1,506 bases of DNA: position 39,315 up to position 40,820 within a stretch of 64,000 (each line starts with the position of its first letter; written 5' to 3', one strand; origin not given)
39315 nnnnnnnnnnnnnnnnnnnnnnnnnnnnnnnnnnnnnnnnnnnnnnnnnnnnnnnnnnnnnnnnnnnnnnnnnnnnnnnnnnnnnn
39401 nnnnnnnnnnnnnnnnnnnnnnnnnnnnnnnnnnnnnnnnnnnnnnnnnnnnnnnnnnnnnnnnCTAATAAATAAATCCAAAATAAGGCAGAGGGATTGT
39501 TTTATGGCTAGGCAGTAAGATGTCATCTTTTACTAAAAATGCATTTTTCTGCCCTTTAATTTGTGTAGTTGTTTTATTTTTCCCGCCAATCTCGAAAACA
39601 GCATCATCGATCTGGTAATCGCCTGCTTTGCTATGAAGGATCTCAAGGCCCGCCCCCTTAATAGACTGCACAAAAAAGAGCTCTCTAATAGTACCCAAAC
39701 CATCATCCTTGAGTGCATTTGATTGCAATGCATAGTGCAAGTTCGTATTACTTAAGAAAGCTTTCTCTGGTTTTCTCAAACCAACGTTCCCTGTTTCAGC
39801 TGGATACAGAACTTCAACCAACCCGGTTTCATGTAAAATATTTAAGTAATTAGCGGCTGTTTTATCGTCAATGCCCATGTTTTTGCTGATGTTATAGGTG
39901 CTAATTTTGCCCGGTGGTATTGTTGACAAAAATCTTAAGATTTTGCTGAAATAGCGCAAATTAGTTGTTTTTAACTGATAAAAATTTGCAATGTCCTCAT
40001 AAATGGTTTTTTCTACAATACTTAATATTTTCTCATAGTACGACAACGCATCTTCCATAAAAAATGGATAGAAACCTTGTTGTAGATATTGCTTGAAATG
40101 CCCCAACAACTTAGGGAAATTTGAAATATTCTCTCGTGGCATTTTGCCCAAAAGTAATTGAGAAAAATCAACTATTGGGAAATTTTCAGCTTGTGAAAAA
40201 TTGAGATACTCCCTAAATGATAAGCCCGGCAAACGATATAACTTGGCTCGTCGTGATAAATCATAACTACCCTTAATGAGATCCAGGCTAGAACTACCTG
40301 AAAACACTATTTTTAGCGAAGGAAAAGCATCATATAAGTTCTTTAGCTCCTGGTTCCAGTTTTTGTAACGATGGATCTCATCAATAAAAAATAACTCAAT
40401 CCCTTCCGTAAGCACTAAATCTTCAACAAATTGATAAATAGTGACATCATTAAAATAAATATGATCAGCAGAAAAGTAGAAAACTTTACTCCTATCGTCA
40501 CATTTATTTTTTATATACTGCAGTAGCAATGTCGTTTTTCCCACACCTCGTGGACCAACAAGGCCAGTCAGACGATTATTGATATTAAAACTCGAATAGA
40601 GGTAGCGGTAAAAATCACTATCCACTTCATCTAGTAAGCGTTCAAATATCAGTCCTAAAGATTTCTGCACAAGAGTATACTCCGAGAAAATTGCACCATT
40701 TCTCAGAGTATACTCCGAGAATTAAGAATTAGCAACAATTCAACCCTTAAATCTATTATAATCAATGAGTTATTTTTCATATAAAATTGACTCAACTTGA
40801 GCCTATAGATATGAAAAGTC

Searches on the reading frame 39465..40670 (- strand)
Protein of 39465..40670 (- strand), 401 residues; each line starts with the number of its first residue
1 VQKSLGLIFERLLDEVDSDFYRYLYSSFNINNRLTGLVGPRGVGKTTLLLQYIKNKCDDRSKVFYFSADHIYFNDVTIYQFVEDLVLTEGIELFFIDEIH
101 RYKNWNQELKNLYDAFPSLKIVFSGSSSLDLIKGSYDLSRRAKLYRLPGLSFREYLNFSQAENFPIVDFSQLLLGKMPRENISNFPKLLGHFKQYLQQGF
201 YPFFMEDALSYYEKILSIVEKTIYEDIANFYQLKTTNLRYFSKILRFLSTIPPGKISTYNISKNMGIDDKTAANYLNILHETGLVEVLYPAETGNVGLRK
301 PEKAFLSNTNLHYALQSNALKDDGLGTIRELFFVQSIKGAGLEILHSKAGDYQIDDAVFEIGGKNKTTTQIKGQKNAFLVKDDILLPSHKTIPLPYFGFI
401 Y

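Call 8: search_protein_families(library=pfam, proteins=[window:39465-40670:-], max_evalue=0.1)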
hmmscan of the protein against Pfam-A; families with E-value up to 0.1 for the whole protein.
window:39465-40670:- (401 aa): 16 families
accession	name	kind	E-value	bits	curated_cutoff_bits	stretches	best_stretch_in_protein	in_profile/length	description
PF13173.12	AAA_14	-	1.5e-28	99.8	27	1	32-156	2-129/129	AAA domain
PF13635.12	DUF4143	-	2.4e-06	27.8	28.1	1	234-338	9-119/160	Domain of unknown function (DUF4143)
PF13401.12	AAA_22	-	1e-05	26.3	27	1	34-66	7-39/130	AAA domain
PF01637.24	ATPase_2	-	0.00012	22.4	33.2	1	38-75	26-63/225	ATPase domain predominantly from Archaea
PF25199.1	nSTAND_NTPase5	-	0.00032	21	34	1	32-103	41-109/145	Novel STAND NTPase 5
PF24389.1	ORC-CDC6-like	-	0.0082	15.4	27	1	25-49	26-49/571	ORC-CDC6-like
PF05496.18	RuvB_N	-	0.0093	16.2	27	1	37-116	38-108/159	Holliday junction DNA helicase RuvB P-loop domain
PF08477.19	Roc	-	0.01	16.5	27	1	37-62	4-29/119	Ras of Complex, Roc, domain of DAPkinase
PF01022.26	HTH_5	-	0.01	16.2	22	1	243-286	6-46/47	Bacterial regulatory protein, arsR family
PF00071.28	Ras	-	0.014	15.4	21.6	1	37-61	4-28/162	Ras family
PF00004.35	AAA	-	0.025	15.5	21.2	1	37-102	3-69/131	ATPase family associated with various cellular activities (AAA)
PF12775.13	AAA_7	-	0.025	14.6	25.8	1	14-60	15-61/181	P-loop containing dynein motor region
PF13730.12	HTH_36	-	0.026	14.7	25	1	260-285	30-55/55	Helix-turn-helix domain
PF13191.12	AAA_16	-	0.031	15.2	32.6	1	37-76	29-64/167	AAA ATPase domain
PF02492.25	cobW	-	0.039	14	20.7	1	35-60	3-29/180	CobW/HypB/UreG, nucleotide-binding domain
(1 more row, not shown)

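Call 71: search_protein_families(library=ncbifam, proteins=[window:39465-40670:-], max_evalue=0.01)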
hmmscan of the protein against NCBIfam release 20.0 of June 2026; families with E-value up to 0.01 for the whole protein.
window:39465-40670:- (401 aa): 6 families
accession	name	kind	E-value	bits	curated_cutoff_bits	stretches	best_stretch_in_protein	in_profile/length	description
NF047389.1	ATPase_Sll1717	subfamily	0.00021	20.5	75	1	26-85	23-75/454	P-loop ATPase, Sll1717 family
TIGR03420.1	DnaA_homol_Hda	equivalog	0.00086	18.9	194.8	1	32-116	38-116/226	DnaA regulatory inactivator Hda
TIGR01884.1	cas_HTH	subfamily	0.00096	18.6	60.2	1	243-287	143-188/202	CRISPR-associated CARF protein Csa3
TIGR00635.1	ruvB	equivalog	0.004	16.2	299.05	1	37-115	35-104/305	Holliday junction branch migration DNA helicase RuvB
TIGR00972.1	3a0107s01c2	equivalog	0.0083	15.5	343.2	0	31-85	26-77/248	phosphate ABC transporter ATP-binding protein PstB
NF000868.0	PRK00080.1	equivalog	0.0088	15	282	0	37-116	56-126/330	Holliday junction branch migration DNA helicase RuvB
